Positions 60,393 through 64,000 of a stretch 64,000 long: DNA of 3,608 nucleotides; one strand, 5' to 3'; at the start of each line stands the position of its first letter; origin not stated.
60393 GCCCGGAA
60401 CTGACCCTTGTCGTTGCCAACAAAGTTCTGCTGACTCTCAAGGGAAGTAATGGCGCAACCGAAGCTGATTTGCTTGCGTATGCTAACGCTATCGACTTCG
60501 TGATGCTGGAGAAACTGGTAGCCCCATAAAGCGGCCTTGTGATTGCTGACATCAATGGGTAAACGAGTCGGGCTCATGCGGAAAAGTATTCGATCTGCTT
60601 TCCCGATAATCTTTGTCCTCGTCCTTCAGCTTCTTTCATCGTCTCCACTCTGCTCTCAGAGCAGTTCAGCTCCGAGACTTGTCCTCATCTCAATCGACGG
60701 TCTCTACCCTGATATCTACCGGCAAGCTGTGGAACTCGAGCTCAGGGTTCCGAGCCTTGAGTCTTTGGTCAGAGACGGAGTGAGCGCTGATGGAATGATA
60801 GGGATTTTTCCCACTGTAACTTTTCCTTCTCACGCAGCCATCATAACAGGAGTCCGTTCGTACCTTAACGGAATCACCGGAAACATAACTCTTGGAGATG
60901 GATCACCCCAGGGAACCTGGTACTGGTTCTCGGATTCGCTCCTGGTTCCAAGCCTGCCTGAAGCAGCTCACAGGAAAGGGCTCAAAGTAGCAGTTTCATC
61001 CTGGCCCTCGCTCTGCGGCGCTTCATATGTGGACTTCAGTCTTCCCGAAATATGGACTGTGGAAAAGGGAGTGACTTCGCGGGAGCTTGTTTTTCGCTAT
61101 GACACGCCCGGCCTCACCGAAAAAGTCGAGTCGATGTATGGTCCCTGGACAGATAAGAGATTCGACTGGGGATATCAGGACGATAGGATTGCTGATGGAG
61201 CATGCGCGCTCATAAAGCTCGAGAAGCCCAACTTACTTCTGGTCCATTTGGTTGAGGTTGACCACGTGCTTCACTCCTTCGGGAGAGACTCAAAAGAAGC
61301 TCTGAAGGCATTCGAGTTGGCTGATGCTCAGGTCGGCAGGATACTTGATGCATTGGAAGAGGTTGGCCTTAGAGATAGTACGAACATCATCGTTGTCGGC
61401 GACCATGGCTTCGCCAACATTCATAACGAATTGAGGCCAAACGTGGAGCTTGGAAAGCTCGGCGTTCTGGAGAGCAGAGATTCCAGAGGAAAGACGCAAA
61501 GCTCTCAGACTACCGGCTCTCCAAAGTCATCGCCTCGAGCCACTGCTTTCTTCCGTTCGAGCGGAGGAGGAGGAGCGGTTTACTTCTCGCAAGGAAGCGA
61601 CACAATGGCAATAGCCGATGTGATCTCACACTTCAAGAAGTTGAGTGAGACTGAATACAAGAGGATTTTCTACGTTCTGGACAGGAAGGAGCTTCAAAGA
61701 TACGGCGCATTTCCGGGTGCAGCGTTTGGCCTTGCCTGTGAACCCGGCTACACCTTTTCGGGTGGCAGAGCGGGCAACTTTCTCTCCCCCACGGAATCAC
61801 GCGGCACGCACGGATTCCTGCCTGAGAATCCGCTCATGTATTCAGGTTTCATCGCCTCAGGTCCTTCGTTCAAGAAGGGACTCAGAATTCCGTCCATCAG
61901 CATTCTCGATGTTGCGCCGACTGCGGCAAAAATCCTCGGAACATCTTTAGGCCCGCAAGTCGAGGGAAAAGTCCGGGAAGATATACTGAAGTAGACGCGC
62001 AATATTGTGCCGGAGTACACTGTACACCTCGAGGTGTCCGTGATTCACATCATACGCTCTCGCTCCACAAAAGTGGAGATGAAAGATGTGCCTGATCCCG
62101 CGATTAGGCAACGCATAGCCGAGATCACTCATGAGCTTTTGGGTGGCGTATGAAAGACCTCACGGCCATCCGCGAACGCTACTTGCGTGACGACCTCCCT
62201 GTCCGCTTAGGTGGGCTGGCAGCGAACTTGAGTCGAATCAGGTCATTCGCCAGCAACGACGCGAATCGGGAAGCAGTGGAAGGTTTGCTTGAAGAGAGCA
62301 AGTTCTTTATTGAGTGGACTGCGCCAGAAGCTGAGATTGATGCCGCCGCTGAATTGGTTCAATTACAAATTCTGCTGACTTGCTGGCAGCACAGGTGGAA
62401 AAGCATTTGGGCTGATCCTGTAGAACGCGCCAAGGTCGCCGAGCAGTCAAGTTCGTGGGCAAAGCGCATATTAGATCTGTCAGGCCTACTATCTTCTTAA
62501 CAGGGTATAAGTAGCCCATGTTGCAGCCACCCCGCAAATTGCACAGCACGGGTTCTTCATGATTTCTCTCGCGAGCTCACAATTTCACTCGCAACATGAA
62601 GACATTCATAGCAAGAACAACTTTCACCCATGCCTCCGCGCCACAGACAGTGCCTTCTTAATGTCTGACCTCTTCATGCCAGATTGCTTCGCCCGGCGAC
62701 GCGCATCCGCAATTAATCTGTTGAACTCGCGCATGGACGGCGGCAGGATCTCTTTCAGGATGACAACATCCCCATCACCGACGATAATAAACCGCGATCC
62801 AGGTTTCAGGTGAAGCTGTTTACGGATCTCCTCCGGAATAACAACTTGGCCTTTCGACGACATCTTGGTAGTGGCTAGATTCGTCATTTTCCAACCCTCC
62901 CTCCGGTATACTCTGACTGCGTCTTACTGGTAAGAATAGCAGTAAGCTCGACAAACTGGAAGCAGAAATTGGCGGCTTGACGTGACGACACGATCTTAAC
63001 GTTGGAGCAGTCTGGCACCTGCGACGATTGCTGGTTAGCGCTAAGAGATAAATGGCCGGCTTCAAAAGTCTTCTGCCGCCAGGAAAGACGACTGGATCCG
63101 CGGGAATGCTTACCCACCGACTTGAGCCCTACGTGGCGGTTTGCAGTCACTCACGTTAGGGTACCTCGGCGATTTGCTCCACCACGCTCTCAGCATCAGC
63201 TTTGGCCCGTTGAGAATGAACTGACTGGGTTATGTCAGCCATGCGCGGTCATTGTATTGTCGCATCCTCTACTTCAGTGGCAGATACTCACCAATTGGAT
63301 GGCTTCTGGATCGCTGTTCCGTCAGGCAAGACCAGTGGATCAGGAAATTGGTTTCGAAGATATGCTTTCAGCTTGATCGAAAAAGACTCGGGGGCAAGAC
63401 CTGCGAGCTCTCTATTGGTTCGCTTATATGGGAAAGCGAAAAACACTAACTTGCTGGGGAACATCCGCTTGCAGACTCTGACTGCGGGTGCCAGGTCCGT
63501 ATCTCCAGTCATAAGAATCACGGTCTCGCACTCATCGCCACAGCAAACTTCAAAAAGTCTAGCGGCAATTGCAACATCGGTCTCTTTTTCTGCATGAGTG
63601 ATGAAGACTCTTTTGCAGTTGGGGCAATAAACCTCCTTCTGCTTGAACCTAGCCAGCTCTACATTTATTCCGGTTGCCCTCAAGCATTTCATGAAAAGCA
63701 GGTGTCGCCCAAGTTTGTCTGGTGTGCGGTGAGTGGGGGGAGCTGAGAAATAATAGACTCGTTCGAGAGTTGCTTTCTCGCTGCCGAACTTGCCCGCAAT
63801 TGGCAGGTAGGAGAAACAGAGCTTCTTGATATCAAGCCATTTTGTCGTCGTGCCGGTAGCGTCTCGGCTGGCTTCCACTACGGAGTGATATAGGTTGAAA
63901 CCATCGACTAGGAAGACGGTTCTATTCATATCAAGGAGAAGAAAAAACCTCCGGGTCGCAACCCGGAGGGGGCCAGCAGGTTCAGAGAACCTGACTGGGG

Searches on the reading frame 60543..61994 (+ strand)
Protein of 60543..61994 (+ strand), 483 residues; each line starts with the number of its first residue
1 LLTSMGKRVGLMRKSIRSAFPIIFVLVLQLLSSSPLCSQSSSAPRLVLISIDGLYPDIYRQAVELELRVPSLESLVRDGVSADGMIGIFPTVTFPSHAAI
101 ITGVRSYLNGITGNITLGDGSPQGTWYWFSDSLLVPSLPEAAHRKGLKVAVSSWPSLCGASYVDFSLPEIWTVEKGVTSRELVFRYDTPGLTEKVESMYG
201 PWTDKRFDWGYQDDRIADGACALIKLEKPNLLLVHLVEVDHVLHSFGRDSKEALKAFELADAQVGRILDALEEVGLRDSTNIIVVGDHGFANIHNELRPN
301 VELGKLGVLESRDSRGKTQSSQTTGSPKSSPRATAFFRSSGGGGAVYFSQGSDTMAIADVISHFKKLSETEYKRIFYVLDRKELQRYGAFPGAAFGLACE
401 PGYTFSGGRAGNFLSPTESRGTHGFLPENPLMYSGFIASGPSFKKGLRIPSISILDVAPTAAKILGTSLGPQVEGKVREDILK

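Call 28: search_protein_families(library=pfam, proteins=[window:60543-61994:+], max_evalue=0.00001)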
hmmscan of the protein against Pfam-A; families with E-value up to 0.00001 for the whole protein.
window:60543-61994:+ (483 aa): 3 families
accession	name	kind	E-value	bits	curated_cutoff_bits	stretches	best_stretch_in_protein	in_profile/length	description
PF01663.27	Phosphodiest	-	4.5e-40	138.7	23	1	46-425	1-341/342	Type I phosphodiesterase / nucleotide pyrophosphatase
PF00884.28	Sulfatase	-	5.5e-08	32.9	25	1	47-291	4-244/301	Sulfatase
PF01676.23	Metalloenzyme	-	5.8e-07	29.7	24.3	1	212-294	130-206/252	Metalloenzyme superfamily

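Call 57: find_encoding_contigs(protein=window:60543-61994:+, flank=10000, max_places=3)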
Protein window:60543-61994:+ (483 aa): no gene with exactly this product is on record in the collection.

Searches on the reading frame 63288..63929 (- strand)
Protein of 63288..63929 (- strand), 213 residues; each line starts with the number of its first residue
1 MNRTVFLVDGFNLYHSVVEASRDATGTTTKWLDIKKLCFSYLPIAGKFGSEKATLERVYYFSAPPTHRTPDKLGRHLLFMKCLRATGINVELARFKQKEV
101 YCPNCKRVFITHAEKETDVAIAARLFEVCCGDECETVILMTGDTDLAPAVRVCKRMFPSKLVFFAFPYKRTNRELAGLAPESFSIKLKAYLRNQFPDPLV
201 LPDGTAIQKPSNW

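Call 28: search_protein_families(library=pfam, proteins=[window:63288-63929:-], max_evalue=0.00001)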
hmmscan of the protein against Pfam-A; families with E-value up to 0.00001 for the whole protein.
window:63288-63929:- (213 aa): 1 family
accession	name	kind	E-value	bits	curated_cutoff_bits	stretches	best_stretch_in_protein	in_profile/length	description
PF01936.24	NYN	-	1e-08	36.3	24.2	1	7-179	5-138/145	NYN domain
